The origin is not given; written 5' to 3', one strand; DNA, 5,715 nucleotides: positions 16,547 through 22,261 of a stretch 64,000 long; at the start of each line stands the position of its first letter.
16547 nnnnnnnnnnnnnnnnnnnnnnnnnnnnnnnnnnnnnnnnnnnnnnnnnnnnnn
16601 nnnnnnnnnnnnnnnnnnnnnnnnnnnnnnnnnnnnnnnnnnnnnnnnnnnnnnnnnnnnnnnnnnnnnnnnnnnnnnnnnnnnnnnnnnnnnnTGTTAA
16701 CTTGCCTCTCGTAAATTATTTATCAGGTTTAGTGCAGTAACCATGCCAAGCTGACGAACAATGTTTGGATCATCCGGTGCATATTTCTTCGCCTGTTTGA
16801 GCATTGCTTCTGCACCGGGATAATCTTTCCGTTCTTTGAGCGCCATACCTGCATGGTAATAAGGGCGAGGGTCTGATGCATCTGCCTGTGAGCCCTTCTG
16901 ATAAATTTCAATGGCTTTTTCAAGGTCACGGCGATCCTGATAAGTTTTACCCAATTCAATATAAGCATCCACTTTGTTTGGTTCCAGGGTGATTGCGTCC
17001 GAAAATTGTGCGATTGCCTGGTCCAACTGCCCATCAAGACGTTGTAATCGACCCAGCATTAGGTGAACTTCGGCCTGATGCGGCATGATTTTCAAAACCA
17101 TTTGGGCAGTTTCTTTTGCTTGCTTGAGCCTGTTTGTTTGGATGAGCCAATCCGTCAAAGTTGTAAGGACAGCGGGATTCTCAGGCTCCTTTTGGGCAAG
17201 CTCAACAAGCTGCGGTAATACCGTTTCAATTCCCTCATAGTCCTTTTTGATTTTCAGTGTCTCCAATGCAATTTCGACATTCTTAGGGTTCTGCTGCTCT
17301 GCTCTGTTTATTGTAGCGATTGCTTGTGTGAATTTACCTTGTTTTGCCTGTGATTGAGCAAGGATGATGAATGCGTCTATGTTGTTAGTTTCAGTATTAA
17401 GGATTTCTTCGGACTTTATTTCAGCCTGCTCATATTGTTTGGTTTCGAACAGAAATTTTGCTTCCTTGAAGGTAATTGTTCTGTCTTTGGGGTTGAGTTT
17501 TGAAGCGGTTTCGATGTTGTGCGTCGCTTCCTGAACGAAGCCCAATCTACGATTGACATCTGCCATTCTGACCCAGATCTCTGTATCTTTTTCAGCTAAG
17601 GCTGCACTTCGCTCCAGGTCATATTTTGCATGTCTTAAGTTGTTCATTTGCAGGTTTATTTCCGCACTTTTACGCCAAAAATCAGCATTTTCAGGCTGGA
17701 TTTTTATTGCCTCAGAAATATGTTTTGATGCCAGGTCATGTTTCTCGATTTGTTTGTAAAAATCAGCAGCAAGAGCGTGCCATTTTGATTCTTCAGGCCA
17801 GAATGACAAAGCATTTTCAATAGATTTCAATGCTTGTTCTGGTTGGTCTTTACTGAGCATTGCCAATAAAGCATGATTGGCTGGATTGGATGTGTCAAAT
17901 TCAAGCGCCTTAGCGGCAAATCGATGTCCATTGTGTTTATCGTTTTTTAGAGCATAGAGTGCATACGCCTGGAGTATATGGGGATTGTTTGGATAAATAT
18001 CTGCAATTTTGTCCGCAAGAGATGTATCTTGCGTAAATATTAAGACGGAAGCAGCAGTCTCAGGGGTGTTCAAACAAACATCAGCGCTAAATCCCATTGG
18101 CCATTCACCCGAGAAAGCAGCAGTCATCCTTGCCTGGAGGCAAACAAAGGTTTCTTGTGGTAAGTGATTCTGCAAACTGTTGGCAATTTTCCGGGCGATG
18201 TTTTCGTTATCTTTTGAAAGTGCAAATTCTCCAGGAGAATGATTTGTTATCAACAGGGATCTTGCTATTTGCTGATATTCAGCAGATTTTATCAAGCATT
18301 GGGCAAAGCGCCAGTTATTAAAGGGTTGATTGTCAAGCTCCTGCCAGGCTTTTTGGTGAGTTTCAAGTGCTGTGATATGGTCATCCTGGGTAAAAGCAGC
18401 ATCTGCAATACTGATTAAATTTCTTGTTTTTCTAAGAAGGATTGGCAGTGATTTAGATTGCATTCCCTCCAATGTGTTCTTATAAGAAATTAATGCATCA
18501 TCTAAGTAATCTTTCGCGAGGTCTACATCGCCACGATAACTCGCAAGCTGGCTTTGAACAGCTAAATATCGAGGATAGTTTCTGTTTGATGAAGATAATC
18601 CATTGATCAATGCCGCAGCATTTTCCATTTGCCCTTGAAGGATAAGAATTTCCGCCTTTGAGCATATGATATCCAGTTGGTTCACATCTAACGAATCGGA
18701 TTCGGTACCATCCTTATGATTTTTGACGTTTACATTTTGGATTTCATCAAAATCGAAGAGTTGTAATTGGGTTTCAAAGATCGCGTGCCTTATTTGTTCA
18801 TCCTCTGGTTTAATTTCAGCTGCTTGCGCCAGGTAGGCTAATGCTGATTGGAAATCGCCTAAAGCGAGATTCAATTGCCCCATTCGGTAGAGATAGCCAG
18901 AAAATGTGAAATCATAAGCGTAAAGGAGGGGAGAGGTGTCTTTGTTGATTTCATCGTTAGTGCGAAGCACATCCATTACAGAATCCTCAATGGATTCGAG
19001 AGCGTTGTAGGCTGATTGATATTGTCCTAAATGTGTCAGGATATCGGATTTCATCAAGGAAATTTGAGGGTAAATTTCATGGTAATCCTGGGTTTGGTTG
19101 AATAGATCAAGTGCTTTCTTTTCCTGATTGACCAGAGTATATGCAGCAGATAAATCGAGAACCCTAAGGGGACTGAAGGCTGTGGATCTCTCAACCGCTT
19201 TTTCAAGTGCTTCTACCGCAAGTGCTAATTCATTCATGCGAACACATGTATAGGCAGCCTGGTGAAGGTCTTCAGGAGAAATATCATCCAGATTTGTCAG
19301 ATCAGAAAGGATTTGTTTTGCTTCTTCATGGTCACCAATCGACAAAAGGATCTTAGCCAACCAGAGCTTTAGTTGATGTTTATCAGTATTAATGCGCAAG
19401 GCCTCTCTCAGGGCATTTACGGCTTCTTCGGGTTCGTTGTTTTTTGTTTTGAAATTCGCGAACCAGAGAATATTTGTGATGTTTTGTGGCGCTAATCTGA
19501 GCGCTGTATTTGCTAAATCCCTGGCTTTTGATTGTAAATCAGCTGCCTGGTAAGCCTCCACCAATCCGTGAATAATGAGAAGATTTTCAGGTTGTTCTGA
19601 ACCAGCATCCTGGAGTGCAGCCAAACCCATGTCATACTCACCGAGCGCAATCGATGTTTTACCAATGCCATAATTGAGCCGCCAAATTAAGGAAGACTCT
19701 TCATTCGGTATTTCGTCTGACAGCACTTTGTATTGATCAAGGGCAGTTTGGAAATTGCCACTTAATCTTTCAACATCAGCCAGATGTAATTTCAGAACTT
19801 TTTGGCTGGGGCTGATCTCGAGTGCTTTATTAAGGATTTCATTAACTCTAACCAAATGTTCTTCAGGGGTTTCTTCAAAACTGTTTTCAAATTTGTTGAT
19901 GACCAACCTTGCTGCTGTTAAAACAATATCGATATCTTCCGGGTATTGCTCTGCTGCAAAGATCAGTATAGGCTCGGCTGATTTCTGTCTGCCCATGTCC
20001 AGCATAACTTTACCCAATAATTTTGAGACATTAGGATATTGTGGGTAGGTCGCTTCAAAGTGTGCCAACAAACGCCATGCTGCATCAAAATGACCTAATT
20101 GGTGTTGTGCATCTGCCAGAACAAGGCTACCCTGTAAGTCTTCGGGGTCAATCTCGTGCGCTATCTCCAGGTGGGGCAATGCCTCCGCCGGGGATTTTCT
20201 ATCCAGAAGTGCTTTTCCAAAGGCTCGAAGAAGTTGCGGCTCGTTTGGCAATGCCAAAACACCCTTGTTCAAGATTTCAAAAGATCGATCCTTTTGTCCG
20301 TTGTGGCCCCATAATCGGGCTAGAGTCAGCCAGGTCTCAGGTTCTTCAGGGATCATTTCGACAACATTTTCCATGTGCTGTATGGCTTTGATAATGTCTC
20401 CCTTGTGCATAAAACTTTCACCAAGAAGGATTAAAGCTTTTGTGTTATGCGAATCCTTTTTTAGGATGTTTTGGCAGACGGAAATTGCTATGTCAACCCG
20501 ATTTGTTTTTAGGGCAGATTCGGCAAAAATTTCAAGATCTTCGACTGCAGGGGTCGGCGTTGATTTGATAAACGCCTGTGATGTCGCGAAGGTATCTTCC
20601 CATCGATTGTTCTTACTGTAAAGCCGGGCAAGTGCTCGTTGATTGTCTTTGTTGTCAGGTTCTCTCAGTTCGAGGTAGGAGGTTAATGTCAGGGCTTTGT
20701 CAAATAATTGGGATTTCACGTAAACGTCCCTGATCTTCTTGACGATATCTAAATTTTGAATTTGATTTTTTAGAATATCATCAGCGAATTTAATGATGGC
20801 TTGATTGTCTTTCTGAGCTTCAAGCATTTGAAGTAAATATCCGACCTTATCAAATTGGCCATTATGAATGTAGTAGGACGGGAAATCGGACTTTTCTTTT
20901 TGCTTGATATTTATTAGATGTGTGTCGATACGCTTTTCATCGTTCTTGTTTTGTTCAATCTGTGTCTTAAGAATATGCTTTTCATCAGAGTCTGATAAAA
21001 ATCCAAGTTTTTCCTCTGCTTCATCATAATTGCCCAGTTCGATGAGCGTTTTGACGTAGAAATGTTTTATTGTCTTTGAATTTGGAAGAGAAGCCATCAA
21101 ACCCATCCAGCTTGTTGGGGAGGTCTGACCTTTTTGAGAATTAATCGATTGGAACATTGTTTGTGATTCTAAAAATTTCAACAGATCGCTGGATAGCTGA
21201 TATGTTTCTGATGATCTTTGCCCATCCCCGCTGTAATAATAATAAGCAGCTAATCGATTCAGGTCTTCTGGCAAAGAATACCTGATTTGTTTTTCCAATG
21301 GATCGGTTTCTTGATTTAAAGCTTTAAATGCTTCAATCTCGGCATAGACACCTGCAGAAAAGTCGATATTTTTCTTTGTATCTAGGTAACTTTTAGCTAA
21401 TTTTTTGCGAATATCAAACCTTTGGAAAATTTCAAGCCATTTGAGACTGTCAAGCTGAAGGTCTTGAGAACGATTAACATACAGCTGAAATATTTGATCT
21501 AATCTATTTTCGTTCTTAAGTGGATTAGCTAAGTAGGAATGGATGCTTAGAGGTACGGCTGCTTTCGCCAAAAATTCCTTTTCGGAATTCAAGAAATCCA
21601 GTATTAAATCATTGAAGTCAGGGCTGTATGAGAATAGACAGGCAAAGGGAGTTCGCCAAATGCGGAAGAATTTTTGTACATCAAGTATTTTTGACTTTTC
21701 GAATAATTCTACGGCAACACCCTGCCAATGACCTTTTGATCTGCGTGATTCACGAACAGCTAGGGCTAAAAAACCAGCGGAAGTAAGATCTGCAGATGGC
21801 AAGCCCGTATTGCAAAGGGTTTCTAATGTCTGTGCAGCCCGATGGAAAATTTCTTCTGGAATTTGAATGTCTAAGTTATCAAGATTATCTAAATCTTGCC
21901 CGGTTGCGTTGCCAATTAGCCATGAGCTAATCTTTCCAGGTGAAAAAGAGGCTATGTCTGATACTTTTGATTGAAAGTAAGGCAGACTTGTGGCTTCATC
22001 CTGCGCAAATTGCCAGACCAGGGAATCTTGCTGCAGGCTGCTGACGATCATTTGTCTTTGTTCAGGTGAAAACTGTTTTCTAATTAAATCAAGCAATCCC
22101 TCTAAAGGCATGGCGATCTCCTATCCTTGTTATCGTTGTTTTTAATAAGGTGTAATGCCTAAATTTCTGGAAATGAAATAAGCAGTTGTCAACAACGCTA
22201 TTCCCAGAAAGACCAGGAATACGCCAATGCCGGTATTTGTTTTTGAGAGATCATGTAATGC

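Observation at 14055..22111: Cytoplasmic gingipain-like (C25) peptidase translationally coupled to an 1804-aa all-TPR protein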

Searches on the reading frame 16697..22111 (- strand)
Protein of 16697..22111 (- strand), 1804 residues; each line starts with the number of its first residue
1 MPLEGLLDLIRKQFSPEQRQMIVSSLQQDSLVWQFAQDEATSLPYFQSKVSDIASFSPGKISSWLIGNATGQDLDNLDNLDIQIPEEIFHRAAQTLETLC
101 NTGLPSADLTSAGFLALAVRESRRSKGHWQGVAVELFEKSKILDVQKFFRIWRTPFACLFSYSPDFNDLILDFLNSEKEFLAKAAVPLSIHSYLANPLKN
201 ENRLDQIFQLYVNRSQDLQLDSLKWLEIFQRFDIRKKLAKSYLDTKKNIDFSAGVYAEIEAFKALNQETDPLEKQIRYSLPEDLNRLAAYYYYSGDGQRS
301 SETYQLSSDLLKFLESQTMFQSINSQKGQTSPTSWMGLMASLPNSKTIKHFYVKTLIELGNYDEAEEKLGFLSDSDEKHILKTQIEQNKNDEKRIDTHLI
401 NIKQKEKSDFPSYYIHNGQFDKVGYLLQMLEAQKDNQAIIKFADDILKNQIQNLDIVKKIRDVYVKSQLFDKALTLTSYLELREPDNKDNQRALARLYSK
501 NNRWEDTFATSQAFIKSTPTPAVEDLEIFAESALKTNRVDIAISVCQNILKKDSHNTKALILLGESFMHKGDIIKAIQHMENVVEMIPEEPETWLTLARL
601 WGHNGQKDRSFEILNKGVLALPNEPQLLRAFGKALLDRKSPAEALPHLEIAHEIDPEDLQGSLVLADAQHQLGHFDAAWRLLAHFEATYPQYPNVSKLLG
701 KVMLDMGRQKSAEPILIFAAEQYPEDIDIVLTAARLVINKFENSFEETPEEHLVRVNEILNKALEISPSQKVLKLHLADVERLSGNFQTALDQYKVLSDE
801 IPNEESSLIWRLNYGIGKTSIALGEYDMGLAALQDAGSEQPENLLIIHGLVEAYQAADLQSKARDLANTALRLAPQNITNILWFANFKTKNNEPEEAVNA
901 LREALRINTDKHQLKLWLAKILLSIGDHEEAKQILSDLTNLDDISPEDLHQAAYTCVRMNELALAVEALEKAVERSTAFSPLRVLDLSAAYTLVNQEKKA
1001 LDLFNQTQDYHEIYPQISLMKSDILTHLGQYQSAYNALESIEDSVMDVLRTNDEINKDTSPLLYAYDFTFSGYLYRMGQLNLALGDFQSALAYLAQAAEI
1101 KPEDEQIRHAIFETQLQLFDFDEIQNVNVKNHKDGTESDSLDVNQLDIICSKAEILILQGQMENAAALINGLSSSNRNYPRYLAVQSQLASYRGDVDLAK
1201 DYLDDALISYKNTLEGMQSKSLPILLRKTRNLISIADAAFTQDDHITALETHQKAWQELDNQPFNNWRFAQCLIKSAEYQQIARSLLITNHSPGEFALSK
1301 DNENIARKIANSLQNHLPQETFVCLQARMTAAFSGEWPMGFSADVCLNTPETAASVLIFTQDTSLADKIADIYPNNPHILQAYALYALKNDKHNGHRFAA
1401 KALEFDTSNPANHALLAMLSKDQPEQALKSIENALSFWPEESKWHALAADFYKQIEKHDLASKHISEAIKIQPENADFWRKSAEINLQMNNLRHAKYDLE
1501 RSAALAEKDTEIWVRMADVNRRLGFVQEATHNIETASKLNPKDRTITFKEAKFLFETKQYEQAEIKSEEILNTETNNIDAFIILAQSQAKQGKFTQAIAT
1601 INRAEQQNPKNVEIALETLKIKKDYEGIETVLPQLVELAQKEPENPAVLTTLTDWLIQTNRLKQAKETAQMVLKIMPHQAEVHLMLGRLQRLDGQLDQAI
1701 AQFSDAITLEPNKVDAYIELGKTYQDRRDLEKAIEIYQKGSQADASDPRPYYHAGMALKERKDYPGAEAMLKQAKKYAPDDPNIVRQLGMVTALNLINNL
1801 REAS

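Call 6: search_protein_families(library=pfam, proteins=[window:16697-22111:-], max_evalue=1)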
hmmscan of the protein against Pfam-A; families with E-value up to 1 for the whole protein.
window:16697-22111:- (1804 aa): 35 families (the best 25 are shown)
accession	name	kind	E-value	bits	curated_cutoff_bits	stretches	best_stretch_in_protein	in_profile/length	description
PF14559.12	TPR_19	-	3.6e-76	251.9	25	11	891-942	4-55/68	Tetratricopeptide repeat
PF13428.12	TPR_14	-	1.8e-46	152.1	23.5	8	1074-1110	4-40/44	Tetratricopeptide repeat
PF07719.23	TPR_2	-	2.7e-38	127.4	27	6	1073-1104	3-34/34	Tetratricopeptide repeat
PF23914.1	TPR_CcmH_CycH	-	3.5e-35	121.6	42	6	1507-1611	47-154/158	Cytochrome c-type biogenesis protein H TPR domain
PF12895.13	ANAPC3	-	1.8e-34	118.3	27.2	6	1557-1613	2-57/82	Anaphase-promoting complex, cyclosome, subunit 3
PF13432.12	TPR_16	-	8.4e-33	112.9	32.7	6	1684-1748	1-65/65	Tetratricopeptide repeat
PF13181.12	TPR_8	-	1.5e-32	109.4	25.7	3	1073-1104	3-34/34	Tetratricopeptide repeat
PF13414.12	TPR_11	-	1.7e-21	76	26.8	3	1693-1725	7-39/42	TPR repeat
PF13424.12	TPR_12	-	1.4e-18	67.3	30.1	2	1074-1102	48-76/77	Tetratricopeptide repeat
PF00515.34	TPR_1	-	4.3e-18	64.7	27.8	4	1074-1104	4-34/34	Tetratricopeptide repeat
PF13431.12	TPR_17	-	5.2e-18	64.2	24.4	1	1704-1735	3-34/34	Tetratricopeptide repeat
PF13371.12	TPR_9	-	1.5e-15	57.3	35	4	1453-1510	6-63/73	Tetratricopeptide repeat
PF13174.12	TPR_6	-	3.2e-13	49.8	26.3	1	1579-1610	1-32/33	Tetratricopeptide repeat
PF13429.12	TPR_15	-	1.4e-12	48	26.2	3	556-681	145-270/280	Tetratricopeptide repeat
PF12569.14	NatA_aux_su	-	2.6e-12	46.9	33.3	4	1507-1564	223-280/515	N-terminal acetyltransferase A, auxiliary subunit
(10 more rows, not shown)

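Call 7: search_protein_families(library=ncbifam, proteins=[window:16697-22111:-], max_evalue=1)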
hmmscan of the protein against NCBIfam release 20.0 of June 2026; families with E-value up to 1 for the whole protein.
window:16697-22111:- (1804 aa): 28 families (the best 25 are shown)
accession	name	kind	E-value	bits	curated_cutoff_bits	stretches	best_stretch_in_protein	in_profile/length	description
TIGR02917.1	PEP_TPR_lipo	equivalog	1e-73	248.6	312.2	6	1416-1783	133-500/899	XrtA/PEP-CTERM system TPR-repeat protein PrsT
NF040959.1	MamA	equivalog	4.2e-50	170.1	200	8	1640-1740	99-199/204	magnetosome protein MamA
TIGR02521.1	type_IV_pilW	equivalog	2e-40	138.8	154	5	1657-1788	42-175/234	type IV pilus biogenesis/stability protein PilW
TIGR02552.1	LcrH_SycD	equivalog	1.6e-26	92.6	104.8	3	1690-1782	28-120/136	SycD/LcrH family type III secretion system chaperone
NF008757.0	PRK11788.1-5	equivalog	6.3e-26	91.4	363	6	464-644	117-301/388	lipopolysaccharide assembly protein LapB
NF033920.0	C39_PA2778_fam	equivalog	3e-23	82.5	150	6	1677-1779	151-255/255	PA2778 family cysteine peptidase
NF052415.1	T3SS_chap_SctY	equivalog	3.2e-23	82.3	70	5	861-936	23-101/106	type III secretion apparatus assembly chaperone SctY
NF008755.0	PRK11788.1-3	equivalog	2e-19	70.2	430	5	462-587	116-244/388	lipopolysaccharide assembly protein LapB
NF033758.1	gliding_GltE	equivalog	5.9e-18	65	225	3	1426-1617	138-329/411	adventurous gliding motility TPR repeat lipoprotein GltE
TIGR03939.1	PGA_TPR_OMP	equivalog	1.7e-17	62.9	366.65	5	1486-1573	405-492/800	poly-beta-1,6 N-acetyl-D-glucosamine export porin PgaA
TIGR00540.1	TPR_hemY_coli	hypoth_equivalog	2.2e-16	59.6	142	5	1634-1740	282-385/385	heme biosynthesis-associated TPR protein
TIGR00990.1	3a0801s09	subfamily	5.2e-16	58.4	757.25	3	1450-1613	316-468/615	mitochondrial import receptor subunit TOM70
NF053607.1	CHU_0125_OmpA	equivalog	2.4e-13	49.5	620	2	1690-1801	29-140/639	CHU_0125 family OmpA-like outer membrane integrity protein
NF008756.0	PRK11788.1-4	equivalog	8.4e-13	48.1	474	3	452-608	106-266/389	lipopolysaccharide assembly protein LapB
TIGR02795.1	tol_pal_ybgF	equivalog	1.4e-11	45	90.1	4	1698-1777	20-105/119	tol-pal system protein YbgF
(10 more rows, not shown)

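Call 37: search_protein_families(library=padloc, proteins=[window:16697-22111:-], max_evalue=0.01)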
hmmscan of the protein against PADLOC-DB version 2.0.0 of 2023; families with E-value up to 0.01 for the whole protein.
window:16697-22111:- (1804 aa): 4 families
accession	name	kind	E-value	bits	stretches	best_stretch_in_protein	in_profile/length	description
PDLC04782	PDC-M71B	-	1.5e-07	28.6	1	532-650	84-199/525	-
PDLC04781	PDC-M71B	-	1.6e-06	25.2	1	527-617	121-210/515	-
PDLC01092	C3a198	-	0.00034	17.7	0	1084-1192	285-387/523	TPR protein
PDLC01624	Cas11e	-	0.0088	14.9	0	1371-1453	29-108/125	CAS-I-E; effector_SS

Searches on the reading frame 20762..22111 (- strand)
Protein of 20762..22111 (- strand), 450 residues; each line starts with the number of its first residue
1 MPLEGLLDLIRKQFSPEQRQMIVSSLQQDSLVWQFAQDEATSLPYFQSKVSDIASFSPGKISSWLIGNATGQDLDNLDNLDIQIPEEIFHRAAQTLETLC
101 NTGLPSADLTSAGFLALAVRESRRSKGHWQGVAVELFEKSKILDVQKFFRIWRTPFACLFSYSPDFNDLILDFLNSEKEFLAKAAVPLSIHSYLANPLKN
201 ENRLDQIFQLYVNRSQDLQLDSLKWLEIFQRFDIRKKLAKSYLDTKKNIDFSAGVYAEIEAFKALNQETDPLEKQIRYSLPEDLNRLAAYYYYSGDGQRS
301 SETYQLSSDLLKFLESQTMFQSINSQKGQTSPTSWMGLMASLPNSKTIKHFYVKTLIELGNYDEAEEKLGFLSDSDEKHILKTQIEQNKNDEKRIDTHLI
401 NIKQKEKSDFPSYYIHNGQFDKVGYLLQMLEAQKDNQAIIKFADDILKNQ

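Call 36: search_protein_families(library=pfam, proteins=[window:20762-22111:-], max_evalue=1)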
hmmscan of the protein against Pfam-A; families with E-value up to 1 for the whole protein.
window:20762-22111:- (450 aa): 3 families
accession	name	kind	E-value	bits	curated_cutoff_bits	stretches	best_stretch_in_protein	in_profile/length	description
PF14559.12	TPR_19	-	0.039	14.7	25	1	340-367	19-46/68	Tetratricopeptide repeat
PF18903.5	DUF5659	-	0.053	13.8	23.6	0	159-182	36-64/75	Domain of unknown function (DUF5659)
PF07719.23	TPR_2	-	0.21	12.2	27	0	356-368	11-23/34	Tetratricopeptide repeat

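Call 70: search_solved_structures(query=window:20762-22111:-, max_evalue=1)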
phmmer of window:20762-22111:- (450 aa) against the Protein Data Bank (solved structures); distinct sequences matched with E-value up to 1: 0.

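Call 71: search_protein_families(library=phrogs, proteins=[window:20762-22111:-], max_evalue=0.01)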
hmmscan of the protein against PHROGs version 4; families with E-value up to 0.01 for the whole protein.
window:20762-22111:- (450 aa): 0 families
